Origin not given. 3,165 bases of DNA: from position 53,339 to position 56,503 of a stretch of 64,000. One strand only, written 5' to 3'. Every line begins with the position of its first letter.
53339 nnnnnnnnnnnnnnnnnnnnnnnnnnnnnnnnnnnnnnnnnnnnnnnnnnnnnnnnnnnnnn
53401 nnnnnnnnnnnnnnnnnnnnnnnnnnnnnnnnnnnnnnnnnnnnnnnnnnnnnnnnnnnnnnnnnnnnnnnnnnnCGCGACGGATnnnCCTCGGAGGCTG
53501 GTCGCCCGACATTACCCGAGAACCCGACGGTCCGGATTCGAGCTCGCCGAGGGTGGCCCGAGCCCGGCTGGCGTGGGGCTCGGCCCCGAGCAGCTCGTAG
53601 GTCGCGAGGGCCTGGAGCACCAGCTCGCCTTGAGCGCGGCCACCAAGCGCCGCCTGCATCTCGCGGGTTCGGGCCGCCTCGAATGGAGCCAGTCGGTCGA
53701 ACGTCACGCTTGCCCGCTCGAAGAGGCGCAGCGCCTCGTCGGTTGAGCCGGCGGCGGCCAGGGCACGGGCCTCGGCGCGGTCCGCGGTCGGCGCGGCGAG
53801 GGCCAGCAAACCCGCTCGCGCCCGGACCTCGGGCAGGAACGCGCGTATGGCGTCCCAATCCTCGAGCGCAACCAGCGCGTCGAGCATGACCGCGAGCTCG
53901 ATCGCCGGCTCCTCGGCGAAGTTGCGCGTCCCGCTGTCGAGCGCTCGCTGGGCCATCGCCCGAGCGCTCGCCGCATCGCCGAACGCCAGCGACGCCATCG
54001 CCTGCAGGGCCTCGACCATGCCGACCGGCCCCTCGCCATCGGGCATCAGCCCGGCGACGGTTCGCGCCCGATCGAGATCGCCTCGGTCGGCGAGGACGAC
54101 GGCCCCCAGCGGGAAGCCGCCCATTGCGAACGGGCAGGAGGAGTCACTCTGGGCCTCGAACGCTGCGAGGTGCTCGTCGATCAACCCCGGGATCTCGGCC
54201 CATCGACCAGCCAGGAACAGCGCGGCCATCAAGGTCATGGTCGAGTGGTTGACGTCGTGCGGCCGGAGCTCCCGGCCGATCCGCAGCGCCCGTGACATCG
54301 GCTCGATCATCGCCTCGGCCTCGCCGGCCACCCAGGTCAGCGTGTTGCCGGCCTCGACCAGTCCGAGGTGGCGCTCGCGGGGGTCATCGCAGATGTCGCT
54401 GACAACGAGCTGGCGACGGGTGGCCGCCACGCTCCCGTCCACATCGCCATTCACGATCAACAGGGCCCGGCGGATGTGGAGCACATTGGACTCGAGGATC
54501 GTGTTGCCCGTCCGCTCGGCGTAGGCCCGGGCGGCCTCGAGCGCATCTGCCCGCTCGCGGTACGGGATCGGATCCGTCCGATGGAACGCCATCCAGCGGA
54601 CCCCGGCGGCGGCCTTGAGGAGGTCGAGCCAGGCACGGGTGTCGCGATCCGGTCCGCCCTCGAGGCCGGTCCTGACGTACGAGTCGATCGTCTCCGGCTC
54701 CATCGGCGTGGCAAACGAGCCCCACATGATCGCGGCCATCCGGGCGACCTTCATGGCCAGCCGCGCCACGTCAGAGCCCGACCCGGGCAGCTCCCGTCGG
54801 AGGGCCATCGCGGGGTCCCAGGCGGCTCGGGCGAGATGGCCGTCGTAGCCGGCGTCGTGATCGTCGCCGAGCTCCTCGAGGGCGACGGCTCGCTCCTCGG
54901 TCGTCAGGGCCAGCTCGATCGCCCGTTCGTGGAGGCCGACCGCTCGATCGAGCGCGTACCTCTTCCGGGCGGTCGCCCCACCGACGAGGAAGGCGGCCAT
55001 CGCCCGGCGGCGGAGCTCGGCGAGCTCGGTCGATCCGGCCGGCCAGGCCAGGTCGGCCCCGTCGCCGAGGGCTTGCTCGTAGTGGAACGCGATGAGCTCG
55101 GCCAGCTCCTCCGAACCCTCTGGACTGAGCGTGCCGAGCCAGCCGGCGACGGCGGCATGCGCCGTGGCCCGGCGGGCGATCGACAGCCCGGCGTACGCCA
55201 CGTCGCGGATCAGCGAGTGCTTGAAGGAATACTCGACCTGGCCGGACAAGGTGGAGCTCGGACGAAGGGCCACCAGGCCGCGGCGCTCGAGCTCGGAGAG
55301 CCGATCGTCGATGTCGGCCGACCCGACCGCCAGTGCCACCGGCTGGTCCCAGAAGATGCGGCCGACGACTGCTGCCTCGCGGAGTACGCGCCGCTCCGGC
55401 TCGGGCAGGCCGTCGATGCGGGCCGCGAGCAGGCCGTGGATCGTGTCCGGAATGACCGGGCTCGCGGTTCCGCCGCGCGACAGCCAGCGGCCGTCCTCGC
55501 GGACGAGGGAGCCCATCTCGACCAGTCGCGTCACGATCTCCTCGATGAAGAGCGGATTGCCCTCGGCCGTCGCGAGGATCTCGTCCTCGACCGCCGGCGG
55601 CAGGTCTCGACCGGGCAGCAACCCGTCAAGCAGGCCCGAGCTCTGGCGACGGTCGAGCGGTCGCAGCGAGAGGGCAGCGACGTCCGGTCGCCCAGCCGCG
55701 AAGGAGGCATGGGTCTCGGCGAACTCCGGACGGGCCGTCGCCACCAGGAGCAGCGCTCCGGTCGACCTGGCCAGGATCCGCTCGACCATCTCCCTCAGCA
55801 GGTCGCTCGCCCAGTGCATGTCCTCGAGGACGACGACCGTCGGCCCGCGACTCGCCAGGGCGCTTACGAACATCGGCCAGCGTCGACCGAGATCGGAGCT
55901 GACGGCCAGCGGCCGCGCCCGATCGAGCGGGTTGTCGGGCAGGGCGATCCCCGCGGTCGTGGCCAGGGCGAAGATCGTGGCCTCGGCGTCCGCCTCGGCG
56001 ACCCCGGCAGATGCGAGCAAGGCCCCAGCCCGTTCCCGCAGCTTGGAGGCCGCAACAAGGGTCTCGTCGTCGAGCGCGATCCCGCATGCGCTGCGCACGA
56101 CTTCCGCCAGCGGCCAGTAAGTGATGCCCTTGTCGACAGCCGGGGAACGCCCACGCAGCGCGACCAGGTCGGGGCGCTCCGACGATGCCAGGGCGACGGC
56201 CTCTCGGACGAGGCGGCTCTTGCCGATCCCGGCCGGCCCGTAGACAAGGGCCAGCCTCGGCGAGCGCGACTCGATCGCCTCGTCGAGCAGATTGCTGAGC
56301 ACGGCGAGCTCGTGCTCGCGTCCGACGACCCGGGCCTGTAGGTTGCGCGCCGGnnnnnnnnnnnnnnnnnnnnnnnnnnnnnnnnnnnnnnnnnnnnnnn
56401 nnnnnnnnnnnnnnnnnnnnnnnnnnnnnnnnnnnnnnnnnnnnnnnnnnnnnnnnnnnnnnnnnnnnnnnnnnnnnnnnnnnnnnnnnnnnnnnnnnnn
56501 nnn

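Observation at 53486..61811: Twin giant zinc-ribbon/nucleotide-cyclase/STAND-ATPase/helical-repeat proteins bracketing an F420-type oxidoreductase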

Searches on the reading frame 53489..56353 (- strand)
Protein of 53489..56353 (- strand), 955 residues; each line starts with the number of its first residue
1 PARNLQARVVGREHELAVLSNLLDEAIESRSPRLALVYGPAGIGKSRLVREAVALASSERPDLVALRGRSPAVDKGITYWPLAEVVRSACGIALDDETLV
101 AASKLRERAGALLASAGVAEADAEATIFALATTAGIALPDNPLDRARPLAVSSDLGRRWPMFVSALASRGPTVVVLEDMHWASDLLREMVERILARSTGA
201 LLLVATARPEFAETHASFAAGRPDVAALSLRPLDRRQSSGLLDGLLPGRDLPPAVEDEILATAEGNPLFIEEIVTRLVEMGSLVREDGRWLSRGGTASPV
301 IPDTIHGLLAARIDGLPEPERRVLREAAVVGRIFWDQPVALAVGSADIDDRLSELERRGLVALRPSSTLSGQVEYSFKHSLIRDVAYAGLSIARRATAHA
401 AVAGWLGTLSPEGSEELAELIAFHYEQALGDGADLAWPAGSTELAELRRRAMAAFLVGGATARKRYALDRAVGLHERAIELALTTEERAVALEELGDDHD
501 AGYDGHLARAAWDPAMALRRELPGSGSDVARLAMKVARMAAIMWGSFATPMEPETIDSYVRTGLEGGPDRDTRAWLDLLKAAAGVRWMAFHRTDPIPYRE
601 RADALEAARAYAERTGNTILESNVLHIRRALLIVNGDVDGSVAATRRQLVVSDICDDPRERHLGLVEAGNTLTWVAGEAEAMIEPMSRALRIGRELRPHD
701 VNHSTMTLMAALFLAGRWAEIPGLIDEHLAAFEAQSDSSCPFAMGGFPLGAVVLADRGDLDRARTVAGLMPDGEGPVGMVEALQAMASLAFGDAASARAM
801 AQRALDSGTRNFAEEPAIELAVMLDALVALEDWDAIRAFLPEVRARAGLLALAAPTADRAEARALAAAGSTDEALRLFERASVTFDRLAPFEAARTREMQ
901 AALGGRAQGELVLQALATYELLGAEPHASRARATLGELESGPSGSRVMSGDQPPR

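Call 68: predict_structure(alignment_id=A2)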
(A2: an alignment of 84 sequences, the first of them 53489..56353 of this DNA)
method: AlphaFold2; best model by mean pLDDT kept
length: 955 residues; sequences in the alignment: 84
mean_pLDDT: 93.7   pTM: 0.90
mean pLDDT of the five models: 93.7, 93.5, 92.2, 91.6, 90.9
residues with pLDDT >= 90: 824; 70-90: 102; 50-70: 15; < 50: 14
segments of 3 or more residues with pLDDT < 50: 1-3, 944-946, 948-953
pLDDT, mean of each block of 10 residues (from residue 1): 60 95 98 97 93 95 96 87 97 93 97 97 97 94 90 95 97 97 95 97 97 91 94 94 91 91 92 89 88 70 89 94 96 92 90 93 88 90 95 95 91 83 96 93 96 97 96 98 98 98 95 98 97 98 92 98 98 98 96 96 98 95 97 95 97 90 96 98 98 93 98 98 98 87 96 98 98 90 98 98 94 95 99 98 97 98 98 98 98 98 93 98 98 95 53 45
secondary structure, 60 per line:
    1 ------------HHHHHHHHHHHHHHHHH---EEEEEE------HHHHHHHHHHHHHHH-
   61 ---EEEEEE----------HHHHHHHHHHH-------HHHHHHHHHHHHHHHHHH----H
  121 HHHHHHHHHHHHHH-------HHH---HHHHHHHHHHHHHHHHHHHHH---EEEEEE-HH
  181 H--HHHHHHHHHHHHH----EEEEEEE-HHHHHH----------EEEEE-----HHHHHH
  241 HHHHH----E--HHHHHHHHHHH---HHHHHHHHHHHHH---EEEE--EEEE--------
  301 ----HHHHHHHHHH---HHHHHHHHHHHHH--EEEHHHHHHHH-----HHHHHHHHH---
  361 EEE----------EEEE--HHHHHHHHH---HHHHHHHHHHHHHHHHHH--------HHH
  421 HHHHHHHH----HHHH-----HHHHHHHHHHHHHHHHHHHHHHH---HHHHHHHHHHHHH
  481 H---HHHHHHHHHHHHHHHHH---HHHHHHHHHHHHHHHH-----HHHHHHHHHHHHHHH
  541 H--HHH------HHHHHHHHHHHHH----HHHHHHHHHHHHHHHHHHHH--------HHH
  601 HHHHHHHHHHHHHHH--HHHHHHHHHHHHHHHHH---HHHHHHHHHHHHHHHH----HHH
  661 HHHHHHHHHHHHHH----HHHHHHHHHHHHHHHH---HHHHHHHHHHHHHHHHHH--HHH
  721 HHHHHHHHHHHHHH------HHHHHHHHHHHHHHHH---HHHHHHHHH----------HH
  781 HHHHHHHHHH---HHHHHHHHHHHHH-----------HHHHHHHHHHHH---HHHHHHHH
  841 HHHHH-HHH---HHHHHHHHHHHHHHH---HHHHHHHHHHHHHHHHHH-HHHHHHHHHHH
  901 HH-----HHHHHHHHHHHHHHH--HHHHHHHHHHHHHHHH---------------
elements in order (helices of 4 or more, strands of 3 or more residues): H13-29 E33-38 H45-59 E64-69 H80-90 H98-115 H120-134 H148-168 E172-177 H184-196 E201-207 H209-214 E225-229 H235-245 H253-263 H267-279 E283-286 E289-292 H305-314 H318-330 E333-335 H336-343 H349-357 E361-363 E374-377 H380-388 H392-409 H418-428 H433-436 H442-464 H468-481 H485-501 H505-520 H526-541 H553-565 H570-589 H598-615 H618-634 H638-653 H658-674 H679-694 H698-715 H718-734 H741-756 H760-768 H779-790 H794-806 H818-829 H833-845 H853-867 H871-888 H890-902 H908-922 H925-940

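Call 71: fold_search(model_id=the predicted structure, library=pdb)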
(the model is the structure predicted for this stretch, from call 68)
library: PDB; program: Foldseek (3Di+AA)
matches with E <= 10: 1512; with E <= 0.001: 206
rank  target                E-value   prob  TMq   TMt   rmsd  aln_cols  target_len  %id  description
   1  6mfv_A                2.0e-12  1.00  0.33  0.44  11.8       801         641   14  Crystal structure of the Signal Transduction ATPase with Numerous Domains (STAND) protein with a tetratricopeptide rep (released 2019-02-20)
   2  9zjz                  1.1e-08  1.00  0.25  0.22  17.8       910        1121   10  Human sterile alpha motif domain-containing protein 9 (SAMD9), loss-of-function mutant R685Q/G686C/I968C (released 2026-02-25)
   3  9zjr                  1.9e-08  1.00  0.27  0.24  15.5       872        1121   10  Human sterile alpha motif domain-containing protein 9 (SAMD9), monomer (released 2026-02-25)
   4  9zjs_A                2.1e-08  1.00  0.26  0.23  16.7       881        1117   10  Human sterile alpha motif domain-containing protein 9 (SAMD9), asymmetric dimer "shell" shape (released 2026-02-25)
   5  8fgw_D                1.3e-07  1.00  0.24  0.19  27.1      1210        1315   11  Human IFT-A complex structures provide molecular insights into ciliary transport (released 2023-02-22)
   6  8bob_C                1.9e-07  1.00  0.30  0.62   6.7       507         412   14  Structural basis for negative regulation of the maltose system (released 2023-10-18)
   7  9rtt_Q                2.3e-07  1.00  0.17  0.18  30.0      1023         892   11  Activated Elongation Complex with IWS1 and ELOF1 (released 2025-09-03)
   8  8jol_B                3.0e-07  1.00  0.18  0.31  16.9       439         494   16  cryo-EM structure of the CED-4/CED-3 holoenzyme (released 2023-06-28)
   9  8q9t_E                3.7e-07  1.00  0.23  0.21  26.3       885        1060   11  CryoEM structure of a S. Cerevisiae Ski238 complex bound to RNA (released 2023-11-29)
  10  9hvq_Q                3.8e-07  1.00  0.20  0.21  25.6       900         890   12  Structure of the transcribing Pol II-DSIF-PAF-SPT6-RECQL5 complex (released 2025-07-16)
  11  8bbg_D                4.5e-07  1.00  0.26  0.20  28.7      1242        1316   10  Structure of the IFT-A complex; anterograde IFT-A train model (released 2022-12-21)
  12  5dse_C                6.0e-07  1.00  0.21  0.26  23.3       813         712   14  Crystal Structure of the TTC7B/Hyccin Complex (released 2015-12-02)
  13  3lqq_B                7.6e-07  1.00  0.17  0.29  16.8       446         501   14  Structure of the CED-4 Apoptosome (released 2010-04-28)
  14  2qby_A                7.9e-07  1.00  0.19  0.43  14.9       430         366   13  Crystal structure of a heterodimer of Cdc6/Orc1 initiators bound to origin DNA (from S. solfataricus) (released 2007-09-11)
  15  4m9s_B                8.2e-07  1.00  0.17  0.29  17.1       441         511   16  crystal structure of CED-4 bound CED-3 fragment (released 2013-10-23)
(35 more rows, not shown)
